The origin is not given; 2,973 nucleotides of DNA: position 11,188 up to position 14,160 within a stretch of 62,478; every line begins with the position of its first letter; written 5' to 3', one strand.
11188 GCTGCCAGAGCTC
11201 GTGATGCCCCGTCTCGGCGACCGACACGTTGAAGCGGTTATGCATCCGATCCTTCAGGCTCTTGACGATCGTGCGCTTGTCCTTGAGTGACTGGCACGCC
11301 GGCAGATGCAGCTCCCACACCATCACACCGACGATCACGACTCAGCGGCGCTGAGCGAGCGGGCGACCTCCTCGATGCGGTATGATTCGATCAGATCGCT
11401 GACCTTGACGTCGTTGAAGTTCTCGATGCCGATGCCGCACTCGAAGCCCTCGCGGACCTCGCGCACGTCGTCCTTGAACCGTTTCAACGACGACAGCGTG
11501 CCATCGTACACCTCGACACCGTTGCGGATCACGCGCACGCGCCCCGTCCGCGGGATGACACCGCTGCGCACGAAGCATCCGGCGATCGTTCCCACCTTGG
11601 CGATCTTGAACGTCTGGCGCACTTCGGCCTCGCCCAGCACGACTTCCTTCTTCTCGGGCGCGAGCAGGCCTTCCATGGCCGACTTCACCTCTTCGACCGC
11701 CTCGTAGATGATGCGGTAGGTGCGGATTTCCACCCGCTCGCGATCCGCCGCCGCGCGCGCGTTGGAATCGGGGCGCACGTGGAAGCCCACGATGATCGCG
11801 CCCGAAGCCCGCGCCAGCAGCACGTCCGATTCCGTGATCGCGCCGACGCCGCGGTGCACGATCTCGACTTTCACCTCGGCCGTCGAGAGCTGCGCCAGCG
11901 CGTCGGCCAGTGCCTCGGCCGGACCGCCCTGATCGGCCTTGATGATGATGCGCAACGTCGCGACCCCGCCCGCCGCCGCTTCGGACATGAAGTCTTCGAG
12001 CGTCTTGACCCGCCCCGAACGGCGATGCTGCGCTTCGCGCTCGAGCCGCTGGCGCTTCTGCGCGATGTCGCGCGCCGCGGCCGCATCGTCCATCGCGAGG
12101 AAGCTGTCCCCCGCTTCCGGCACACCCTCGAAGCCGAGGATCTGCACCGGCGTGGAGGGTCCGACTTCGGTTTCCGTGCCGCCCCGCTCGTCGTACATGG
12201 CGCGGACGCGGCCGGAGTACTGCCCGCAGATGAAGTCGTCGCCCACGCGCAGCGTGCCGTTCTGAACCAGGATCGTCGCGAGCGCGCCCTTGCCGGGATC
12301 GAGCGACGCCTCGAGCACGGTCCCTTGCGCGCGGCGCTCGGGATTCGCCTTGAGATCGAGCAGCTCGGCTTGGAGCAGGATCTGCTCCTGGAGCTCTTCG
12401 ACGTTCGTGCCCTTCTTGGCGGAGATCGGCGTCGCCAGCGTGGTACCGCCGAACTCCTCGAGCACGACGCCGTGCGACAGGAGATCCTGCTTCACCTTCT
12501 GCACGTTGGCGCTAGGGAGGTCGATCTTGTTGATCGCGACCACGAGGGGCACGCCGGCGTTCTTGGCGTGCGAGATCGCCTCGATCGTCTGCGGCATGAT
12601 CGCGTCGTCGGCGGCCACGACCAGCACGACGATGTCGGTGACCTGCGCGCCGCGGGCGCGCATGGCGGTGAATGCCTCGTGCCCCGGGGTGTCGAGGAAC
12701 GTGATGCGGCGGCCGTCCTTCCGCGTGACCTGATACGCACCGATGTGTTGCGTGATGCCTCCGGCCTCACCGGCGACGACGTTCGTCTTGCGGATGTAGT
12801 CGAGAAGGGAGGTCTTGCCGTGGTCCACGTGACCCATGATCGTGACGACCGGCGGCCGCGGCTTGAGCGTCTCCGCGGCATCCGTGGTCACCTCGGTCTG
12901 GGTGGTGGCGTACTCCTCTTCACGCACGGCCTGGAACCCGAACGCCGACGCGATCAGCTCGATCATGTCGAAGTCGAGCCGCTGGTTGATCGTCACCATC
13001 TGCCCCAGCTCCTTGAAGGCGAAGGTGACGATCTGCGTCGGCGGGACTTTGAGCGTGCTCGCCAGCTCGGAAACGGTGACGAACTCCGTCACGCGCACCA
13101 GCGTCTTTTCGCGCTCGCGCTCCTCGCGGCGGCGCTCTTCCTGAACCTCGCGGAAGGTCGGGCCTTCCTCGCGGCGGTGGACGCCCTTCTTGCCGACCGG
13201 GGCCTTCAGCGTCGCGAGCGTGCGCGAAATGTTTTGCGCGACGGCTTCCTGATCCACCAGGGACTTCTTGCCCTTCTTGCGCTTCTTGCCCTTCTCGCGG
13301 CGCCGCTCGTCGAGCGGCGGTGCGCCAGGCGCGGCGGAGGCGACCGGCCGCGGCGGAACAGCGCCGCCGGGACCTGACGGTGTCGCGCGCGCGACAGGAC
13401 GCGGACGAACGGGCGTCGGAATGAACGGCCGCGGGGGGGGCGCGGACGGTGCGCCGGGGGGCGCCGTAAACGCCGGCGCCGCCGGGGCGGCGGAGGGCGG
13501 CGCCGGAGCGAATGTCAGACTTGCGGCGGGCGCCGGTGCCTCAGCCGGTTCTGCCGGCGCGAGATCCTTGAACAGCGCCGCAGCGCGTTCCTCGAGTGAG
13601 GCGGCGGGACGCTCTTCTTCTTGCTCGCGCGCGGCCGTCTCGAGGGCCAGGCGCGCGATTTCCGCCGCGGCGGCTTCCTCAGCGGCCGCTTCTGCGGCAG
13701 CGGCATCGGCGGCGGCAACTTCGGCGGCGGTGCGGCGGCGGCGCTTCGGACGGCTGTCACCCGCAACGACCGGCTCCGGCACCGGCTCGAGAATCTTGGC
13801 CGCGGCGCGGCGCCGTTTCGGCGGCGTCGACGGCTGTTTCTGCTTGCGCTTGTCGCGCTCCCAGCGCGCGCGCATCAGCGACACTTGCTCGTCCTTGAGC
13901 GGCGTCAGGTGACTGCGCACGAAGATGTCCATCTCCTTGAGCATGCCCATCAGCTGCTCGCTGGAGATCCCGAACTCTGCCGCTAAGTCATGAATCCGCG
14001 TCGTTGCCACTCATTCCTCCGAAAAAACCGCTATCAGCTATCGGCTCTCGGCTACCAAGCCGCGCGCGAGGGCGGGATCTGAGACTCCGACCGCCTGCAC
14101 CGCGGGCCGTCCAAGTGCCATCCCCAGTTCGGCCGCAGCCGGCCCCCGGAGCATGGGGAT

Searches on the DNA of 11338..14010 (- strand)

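Call 65: search_with_rna_model(model_id=R1, source=L142, max_evalue=0.01, filters=off)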
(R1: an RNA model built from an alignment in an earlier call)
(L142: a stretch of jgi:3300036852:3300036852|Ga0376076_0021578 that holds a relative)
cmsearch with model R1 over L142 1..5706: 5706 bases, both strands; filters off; matches with E-value up to 0.01: 12.
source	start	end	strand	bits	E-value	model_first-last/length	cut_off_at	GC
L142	2836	2925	+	110.7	7.3e-30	1-90/90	no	0.59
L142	5598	5690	+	104.5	4.2e-28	1-90/90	no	0.57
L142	4474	4560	+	92.2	1.2e-24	1-90/90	no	0.54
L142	3343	3444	+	87.7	2.4e-23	1-90/90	no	0.59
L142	4953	5053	+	81.5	1.3e-21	1-90/90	no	0.61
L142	4042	4173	+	75.8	5.3e-20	1-90/90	no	0.58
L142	5598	5690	-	34.4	2.7e-08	1-90/90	no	0.57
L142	2836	2925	-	33.5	5e-08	1-90/90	no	0.59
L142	3343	3444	-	32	1.3e-07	1-90/90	no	0.59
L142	4474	4560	-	29.2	8.1e-07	1-90/90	no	0.54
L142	4953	5053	-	25.6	8.5e-06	1-90/90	no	0.61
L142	4042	4173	-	20.3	0.00026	1-90/90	no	0.58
